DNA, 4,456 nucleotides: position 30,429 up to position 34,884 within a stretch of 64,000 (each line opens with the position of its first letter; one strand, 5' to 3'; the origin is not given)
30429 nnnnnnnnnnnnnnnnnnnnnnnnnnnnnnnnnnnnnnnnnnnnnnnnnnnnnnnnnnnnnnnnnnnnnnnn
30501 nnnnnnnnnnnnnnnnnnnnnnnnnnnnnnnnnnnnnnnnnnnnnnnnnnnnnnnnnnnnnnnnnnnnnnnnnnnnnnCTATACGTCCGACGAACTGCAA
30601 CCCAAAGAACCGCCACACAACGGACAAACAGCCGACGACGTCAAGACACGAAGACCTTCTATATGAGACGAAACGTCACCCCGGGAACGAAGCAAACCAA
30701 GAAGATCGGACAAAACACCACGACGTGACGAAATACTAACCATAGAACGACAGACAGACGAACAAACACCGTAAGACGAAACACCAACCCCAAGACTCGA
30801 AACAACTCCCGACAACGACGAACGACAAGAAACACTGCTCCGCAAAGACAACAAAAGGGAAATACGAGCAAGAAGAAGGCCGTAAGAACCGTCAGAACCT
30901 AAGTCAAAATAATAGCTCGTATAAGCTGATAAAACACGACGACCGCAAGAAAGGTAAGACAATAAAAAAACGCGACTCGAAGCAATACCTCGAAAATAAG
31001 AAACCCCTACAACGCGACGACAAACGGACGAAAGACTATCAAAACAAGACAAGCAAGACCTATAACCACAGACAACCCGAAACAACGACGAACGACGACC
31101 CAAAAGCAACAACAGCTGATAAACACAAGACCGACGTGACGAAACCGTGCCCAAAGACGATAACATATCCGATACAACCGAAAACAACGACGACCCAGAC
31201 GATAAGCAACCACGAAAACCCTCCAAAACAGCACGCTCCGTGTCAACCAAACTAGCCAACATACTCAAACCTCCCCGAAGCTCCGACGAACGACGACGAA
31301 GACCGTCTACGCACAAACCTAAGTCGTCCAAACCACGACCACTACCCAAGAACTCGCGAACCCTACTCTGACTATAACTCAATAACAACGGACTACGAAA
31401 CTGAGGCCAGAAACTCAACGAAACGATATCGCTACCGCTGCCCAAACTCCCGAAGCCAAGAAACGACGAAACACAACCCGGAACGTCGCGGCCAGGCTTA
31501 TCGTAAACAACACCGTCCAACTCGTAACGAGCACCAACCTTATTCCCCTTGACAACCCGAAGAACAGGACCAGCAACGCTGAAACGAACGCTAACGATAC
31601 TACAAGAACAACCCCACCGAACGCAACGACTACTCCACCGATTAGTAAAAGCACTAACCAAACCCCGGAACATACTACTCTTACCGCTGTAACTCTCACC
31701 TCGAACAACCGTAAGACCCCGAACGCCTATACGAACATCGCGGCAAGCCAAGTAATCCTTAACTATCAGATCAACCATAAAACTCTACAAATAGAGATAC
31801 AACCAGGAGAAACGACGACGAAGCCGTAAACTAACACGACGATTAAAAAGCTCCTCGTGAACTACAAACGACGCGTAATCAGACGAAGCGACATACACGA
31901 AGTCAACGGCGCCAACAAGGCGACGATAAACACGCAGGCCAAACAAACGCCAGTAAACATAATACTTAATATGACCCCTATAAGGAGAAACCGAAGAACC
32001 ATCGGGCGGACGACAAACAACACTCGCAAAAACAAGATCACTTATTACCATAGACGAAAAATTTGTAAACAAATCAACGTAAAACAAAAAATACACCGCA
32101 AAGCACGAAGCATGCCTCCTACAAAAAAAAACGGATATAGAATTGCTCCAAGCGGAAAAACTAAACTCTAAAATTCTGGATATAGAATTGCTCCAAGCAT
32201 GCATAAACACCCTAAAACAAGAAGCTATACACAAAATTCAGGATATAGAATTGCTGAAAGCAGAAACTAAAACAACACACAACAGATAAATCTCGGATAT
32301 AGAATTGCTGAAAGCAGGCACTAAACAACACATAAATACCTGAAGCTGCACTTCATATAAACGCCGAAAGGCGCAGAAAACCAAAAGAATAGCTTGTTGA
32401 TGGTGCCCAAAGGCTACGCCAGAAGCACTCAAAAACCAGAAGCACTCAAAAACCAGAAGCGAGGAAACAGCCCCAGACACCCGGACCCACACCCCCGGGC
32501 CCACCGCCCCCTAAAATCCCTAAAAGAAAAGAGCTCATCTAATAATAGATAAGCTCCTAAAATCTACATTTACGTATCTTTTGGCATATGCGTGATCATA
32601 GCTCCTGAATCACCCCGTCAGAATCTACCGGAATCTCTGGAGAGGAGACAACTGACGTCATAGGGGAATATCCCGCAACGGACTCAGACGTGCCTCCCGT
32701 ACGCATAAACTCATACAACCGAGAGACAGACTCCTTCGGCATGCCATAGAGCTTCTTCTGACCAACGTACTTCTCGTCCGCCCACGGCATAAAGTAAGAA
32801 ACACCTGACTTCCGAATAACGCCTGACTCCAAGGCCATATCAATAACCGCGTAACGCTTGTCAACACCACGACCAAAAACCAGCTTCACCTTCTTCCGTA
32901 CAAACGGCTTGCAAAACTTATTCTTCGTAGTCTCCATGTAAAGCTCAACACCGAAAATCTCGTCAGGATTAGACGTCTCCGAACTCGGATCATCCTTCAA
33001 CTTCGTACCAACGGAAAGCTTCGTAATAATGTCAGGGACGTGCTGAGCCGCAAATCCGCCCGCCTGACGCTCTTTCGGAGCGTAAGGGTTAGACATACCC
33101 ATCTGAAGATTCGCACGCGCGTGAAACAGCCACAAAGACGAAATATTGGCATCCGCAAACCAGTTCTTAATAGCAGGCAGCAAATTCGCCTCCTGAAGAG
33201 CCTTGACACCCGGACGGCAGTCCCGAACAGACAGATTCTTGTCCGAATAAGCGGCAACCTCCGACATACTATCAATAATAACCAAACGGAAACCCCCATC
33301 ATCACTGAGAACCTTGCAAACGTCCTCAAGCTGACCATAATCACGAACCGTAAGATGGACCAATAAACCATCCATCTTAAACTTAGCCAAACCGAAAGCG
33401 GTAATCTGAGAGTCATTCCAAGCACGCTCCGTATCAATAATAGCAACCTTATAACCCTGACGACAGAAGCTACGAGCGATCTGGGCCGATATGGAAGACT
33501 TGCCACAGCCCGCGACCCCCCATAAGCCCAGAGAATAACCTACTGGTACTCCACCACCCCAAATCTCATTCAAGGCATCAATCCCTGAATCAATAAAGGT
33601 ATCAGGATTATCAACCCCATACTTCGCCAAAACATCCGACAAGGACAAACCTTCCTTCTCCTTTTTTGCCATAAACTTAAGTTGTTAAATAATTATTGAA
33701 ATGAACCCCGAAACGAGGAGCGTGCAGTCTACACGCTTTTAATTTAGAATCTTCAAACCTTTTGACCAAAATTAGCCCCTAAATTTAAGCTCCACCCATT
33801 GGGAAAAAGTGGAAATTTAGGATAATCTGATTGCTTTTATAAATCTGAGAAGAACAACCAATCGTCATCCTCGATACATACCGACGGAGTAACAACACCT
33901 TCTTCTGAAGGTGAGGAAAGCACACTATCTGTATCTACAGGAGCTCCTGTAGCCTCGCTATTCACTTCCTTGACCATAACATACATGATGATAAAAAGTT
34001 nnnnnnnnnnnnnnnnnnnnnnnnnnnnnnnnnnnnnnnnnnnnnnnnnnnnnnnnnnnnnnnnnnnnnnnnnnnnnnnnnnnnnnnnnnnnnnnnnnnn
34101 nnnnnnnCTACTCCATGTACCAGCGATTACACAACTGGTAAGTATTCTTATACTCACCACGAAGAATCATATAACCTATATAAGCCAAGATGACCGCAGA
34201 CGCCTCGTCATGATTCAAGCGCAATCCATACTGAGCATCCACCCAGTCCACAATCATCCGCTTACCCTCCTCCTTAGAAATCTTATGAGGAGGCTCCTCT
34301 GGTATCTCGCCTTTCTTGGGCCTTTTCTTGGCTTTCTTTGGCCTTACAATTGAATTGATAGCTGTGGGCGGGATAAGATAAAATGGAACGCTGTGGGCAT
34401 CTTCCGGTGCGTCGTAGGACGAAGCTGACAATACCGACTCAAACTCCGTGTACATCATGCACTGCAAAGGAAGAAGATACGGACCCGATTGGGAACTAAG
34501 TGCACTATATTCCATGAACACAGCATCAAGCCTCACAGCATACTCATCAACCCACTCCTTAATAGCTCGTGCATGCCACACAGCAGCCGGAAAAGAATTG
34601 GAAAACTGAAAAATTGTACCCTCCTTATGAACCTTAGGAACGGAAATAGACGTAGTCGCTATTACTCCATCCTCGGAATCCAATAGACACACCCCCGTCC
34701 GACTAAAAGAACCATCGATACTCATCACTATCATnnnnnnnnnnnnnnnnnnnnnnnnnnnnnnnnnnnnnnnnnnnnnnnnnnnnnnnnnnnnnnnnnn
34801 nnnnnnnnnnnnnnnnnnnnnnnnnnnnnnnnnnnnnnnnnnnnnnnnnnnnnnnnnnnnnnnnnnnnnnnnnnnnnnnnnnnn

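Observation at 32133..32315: Four tandem copies of a motif variant at 45/63/54-bp spacing in a ~540-bp non-coding island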

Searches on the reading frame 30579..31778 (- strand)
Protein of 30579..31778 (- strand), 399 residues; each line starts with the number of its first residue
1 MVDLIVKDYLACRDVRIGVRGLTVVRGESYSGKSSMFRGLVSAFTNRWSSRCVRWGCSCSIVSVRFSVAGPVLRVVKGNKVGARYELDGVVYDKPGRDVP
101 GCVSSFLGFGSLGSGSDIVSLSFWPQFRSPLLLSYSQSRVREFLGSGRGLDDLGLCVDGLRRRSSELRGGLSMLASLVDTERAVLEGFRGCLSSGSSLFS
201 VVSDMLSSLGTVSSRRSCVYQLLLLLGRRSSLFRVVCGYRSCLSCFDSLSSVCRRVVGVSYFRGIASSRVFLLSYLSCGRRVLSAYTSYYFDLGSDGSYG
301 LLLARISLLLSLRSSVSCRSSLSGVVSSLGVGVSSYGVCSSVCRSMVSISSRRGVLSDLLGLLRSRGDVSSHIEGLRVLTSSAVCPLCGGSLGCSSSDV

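Call 12: search_protein_families(library=pfam, proteins=[window:30579-31778:-], max_evalue=0.01)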
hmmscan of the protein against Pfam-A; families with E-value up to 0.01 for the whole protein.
window:30579-31778:- (399 aa): 0 families

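Call 13: search_protein_families(library=phrogs, proteins=[window:30579-31778:-], max_evalue=0.001)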
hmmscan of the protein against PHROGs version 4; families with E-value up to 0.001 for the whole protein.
window:30579-31778:- (399 aa): 0 families

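Call 45: search_solved_structures(query=window:30579-31778:-, max_evalue=1)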
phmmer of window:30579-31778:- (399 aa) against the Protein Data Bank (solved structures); distinct sequences matched with E-value up to 1: 1.
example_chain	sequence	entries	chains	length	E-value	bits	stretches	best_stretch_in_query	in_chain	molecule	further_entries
6jc3_A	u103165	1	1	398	0.38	13.2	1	249-329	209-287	Nucleocapsid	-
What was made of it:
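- Tried and rejected: Rad50 N-terminal half against PDB: no hit (call 45).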

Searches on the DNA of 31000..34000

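Call 21: search_rna_families(source=window, start=31000, end=34000, threshold=evalue, max_evalue=1)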
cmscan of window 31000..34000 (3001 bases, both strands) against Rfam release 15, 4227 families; matches with E-value up to 1: 0.
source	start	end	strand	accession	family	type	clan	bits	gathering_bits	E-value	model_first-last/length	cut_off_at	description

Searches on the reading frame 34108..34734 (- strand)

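Call 12: search_protein_families(library=pfam, proteins=[window:34108-34734:-], max_evalue=0.01)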
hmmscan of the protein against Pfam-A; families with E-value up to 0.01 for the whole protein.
window:34108-34734:- (208 aa): 0 families

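Call 13: search_protein_families(library=phrogs, proteins=[window:34108-34734:-], max_evalue=0.001)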
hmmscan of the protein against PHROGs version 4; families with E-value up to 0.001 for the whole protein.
window:34108-34734:- (208 aa): 1 family
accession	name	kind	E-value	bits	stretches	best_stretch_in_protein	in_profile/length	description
phrog_159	-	DNA, RNA and nucleotide metabolism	2.4e-09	37.6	1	1-189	88-248/330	RuvC-like Holliday junction resolvase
